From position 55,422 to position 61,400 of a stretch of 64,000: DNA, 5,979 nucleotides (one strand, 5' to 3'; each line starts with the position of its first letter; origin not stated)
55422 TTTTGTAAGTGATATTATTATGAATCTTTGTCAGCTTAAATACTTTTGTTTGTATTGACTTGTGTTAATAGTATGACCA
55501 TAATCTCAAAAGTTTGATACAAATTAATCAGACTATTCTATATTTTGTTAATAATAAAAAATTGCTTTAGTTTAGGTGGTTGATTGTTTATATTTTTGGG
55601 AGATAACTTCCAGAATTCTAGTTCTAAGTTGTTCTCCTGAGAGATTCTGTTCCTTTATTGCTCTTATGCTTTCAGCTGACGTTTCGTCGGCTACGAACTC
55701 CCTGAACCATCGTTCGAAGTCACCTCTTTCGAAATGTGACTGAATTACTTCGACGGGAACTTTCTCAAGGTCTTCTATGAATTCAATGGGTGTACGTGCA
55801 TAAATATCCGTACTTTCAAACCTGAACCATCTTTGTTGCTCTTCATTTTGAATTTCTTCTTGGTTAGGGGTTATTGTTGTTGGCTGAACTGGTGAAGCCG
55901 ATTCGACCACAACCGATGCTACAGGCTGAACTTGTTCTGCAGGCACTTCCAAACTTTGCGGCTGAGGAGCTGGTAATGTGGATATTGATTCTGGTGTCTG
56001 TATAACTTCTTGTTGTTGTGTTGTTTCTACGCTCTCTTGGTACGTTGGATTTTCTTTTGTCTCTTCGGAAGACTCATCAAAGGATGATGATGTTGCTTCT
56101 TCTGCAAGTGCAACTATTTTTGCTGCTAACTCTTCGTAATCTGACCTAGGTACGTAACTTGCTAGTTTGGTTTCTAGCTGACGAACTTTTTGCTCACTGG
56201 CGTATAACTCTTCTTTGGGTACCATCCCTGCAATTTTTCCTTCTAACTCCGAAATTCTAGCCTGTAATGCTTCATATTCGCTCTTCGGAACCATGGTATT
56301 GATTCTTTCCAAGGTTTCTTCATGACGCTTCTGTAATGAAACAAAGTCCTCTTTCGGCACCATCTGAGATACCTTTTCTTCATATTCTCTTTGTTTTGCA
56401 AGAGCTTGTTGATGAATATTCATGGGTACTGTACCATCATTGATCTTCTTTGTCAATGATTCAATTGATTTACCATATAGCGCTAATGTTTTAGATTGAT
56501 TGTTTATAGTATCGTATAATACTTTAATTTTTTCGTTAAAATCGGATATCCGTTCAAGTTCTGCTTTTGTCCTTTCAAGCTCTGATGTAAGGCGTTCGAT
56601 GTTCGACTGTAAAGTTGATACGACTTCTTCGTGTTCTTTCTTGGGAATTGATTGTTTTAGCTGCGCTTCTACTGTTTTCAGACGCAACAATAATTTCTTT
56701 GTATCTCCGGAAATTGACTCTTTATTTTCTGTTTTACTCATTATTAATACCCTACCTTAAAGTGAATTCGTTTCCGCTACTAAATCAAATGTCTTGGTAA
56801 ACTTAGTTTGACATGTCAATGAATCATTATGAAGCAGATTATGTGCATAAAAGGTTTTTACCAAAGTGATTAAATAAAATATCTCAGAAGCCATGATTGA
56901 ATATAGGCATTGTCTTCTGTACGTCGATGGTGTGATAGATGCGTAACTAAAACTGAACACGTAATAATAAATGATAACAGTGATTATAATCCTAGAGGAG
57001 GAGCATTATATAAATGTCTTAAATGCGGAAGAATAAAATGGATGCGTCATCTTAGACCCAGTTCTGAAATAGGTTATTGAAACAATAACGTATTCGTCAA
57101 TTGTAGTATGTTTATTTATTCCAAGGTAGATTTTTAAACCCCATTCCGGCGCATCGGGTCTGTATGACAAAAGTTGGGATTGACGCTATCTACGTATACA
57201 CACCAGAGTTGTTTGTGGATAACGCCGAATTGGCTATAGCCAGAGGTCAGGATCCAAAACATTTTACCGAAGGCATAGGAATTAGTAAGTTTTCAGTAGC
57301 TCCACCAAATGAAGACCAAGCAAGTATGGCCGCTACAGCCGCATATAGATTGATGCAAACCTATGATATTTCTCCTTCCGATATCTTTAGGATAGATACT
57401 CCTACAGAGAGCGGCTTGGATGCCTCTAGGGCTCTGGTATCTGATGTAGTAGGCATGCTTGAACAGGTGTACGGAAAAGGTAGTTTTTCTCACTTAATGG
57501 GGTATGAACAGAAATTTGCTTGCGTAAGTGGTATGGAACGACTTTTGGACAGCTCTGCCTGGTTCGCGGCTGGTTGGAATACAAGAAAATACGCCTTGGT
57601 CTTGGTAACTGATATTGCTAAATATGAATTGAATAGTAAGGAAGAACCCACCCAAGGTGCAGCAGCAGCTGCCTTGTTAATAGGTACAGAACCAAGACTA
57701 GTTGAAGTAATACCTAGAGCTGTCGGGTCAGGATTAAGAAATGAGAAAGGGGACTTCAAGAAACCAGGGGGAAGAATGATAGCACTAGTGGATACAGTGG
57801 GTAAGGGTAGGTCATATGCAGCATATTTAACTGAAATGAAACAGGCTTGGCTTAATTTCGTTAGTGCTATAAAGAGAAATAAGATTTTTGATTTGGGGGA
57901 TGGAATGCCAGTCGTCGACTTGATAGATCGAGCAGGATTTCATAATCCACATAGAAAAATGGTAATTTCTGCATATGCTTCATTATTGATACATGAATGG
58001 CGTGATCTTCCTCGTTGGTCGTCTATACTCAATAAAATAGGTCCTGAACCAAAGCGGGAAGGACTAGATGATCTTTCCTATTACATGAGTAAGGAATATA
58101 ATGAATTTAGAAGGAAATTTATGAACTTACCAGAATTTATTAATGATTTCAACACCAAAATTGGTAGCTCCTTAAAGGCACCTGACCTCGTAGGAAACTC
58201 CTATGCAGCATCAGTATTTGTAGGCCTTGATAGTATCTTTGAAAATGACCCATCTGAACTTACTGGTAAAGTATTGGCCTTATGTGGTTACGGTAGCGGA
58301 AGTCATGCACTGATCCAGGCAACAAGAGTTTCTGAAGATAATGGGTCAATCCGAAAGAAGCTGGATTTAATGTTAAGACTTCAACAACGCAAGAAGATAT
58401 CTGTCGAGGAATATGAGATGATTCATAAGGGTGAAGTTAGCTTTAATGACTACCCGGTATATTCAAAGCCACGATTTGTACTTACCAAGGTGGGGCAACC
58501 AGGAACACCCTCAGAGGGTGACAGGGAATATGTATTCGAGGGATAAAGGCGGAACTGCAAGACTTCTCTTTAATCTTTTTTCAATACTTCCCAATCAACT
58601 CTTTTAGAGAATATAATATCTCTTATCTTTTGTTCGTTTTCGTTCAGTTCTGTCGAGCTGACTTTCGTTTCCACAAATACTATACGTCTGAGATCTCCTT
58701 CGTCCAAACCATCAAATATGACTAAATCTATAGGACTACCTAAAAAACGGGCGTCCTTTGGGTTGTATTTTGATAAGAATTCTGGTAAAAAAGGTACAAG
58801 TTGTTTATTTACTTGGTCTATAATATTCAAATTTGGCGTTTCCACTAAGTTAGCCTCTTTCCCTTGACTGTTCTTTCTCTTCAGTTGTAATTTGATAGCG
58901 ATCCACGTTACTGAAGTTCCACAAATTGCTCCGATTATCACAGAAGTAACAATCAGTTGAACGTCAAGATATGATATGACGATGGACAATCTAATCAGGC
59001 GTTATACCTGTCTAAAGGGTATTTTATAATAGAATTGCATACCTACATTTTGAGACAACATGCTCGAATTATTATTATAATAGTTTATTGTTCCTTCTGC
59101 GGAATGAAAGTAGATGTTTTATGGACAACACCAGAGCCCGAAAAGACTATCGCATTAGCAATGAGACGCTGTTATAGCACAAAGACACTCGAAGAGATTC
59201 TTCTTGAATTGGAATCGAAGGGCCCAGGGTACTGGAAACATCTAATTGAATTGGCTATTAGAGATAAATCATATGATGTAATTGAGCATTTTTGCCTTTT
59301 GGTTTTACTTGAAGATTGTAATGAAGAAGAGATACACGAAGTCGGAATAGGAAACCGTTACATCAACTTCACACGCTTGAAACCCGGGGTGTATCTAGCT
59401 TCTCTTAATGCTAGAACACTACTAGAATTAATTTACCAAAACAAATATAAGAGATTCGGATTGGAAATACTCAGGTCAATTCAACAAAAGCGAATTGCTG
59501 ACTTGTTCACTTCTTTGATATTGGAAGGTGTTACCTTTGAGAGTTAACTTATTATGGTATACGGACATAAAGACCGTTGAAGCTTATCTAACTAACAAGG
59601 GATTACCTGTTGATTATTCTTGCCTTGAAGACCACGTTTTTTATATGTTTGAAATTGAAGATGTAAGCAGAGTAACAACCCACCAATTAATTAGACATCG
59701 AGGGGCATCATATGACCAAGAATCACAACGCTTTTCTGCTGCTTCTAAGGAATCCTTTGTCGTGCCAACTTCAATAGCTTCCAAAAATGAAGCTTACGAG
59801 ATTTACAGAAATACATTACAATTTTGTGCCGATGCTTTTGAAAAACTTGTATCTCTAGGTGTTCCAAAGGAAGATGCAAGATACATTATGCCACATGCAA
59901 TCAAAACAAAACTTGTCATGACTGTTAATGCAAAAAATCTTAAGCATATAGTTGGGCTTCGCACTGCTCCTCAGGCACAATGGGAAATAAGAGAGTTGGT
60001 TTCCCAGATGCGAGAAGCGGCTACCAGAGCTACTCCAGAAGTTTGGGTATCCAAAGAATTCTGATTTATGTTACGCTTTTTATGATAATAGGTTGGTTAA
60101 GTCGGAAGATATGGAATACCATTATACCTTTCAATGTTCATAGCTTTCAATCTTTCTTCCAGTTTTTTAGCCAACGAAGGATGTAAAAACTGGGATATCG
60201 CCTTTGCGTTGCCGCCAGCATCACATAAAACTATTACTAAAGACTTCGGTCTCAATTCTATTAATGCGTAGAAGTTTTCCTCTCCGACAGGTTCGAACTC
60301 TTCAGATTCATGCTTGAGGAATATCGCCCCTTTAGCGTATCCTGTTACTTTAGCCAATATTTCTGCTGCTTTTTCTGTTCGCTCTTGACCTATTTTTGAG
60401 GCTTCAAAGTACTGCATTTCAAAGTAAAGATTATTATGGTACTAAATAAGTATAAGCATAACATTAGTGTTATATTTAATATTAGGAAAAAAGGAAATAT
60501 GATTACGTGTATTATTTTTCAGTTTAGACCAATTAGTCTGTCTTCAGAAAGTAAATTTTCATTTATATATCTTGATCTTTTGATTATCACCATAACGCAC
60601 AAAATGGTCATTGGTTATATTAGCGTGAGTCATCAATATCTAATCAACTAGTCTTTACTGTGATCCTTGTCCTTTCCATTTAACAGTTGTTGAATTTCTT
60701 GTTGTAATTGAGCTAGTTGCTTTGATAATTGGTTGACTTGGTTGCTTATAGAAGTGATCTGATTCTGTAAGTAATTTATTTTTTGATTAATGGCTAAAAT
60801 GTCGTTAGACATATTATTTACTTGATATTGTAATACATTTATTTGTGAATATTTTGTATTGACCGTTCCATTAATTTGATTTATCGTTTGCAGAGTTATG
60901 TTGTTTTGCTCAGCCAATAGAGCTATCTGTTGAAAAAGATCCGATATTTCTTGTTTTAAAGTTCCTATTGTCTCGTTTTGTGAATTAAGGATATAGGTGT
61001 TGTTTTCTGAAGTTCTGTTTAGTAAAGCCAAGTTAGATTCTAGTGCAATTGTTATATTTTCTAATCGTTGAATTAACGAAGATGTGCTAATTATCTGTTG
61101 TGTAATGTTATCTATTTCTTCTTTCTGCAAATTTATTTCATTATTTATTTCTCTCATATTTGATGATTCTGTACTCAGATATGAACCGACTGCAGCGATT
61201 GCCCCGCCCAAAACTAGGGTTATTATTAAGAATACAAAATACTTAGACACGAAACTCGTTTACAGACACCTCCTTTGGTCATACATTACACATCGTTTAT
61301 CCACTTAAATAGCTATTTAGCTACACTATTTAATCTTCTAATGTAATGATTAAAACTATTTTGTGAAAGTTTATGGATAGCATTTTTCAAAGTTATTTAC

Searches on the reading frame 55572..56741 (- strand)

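Call 22: search_protein_families(library=pfam, proteins=[window:55572-56741:-])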
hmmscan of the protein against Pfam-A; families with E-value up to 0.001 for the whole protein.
window:55572-56741:- (389 aa): 1 family
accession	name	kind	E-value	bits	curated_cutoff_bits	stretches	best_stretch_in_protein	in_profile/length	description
PF19027.5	DUF5752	-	0.00033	20.5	23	0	340-380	58-207/208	Family of unknown function (DUF5752)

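Call 25: search_protein_families(library=ncbifam, proteins=[window:55572-56741:-], max_evalue=0.01)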
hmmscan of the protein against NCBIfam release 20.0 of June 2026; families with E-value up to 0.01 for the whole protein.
window:55572-56741:- (389 aa): 0 families

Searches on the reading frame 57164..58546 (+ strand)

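Call 22: search_protein_families(library=pfam, proteins=[window:57164-58546:+])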
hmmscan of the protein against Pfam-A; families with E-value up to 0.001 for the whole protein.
window:57164-58546:+ (460 aa): 2 families
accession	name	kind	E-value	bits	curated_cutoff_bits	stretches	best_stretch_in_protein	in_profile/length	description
PF01154.23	HMG_CoA_synt_N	-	4.6e-22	79.2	25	1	3-176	4-172/174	Hydroxymethylglutaryl-coenzyme A synthase N terminal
PF08540.16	HMG_CoA_synt_C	-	7e-22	78.8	25.1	1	216-422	34-240/280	Hydroxymethylglutaryl-coenzyme A synthase C terminal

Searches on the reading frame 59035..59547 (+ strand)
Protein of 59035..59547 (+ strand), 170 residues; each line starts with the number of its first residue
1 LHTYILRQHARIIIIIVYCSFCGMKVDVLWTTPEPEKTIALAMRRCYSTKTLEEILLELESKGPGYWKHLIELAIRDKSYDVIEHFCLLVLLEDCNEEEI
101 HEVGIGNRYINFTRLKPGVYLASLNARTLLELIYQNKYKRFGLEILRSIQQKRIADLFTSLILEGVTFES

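Call 72: search_protein_families(library=pfam, proteins=[window:59035-59547:+], max_evalue=0.01)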
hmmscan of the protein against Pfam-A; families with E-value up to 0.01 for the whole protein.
window:59035-59547:+ (170 aa): 1 family
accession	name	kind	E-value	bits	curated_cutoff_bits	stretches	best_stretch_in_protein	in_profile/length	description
PF02511.20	Thy1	-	0.00094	19.4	24.8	1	29-96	3-67/191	Thymidylate synthase complementing protein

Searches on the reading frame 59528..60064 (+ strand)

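Call 72: search_protein_families(library=pfam, proteins=[window:59528-60064:+], max_evalue=0.01)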
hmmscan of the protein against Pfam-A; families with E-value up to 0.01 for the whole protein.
window:59528-60064:+ (178 aa): 1 family
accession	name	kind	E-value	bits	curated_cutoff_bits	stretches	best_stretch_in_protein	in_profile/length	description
PF02511.20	Thy1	-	2.2e-45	155.3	24.8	1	35-171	55-191/191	Thymidylate synthase complementing protein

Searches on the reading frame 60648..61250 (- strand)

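Call 23: search_protein_families(library=pfam, proteins=[window:60648-61250:-])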
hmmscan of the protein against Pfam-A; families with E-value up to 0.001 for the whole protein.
window:60648-61250:- (200 aa): 6 families
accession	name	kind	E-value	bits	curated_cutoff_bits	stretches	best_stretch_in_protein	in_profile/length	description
PF10046.14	BLOC1_2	-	1.3e-06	29.1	33.4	0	24-74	45-95/96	Biogenesis of lysosome-related organelles complex-1 subunit 2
PF06103.16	DUF948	-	2.5e-06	28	37.2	0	87-156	20-89/89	Bacterial protein of unknown function (DUF948)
PF08614.16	ATG16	-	3.5e-05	24.5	33.7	0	42-137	62-153/200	Autophagy protein 16 (ATG16)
PF06008.19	Laminin_I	-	0.0001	22.6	34.6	1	70-191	17-132/259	Laminin Domain I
PF04977.20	DivIC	-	0.00062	20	28.9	0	28-65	15-52/80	Septum formation initiator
PF04102.17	SlyX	-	0.00095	20.2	30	0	155-189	9-43/67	SlyX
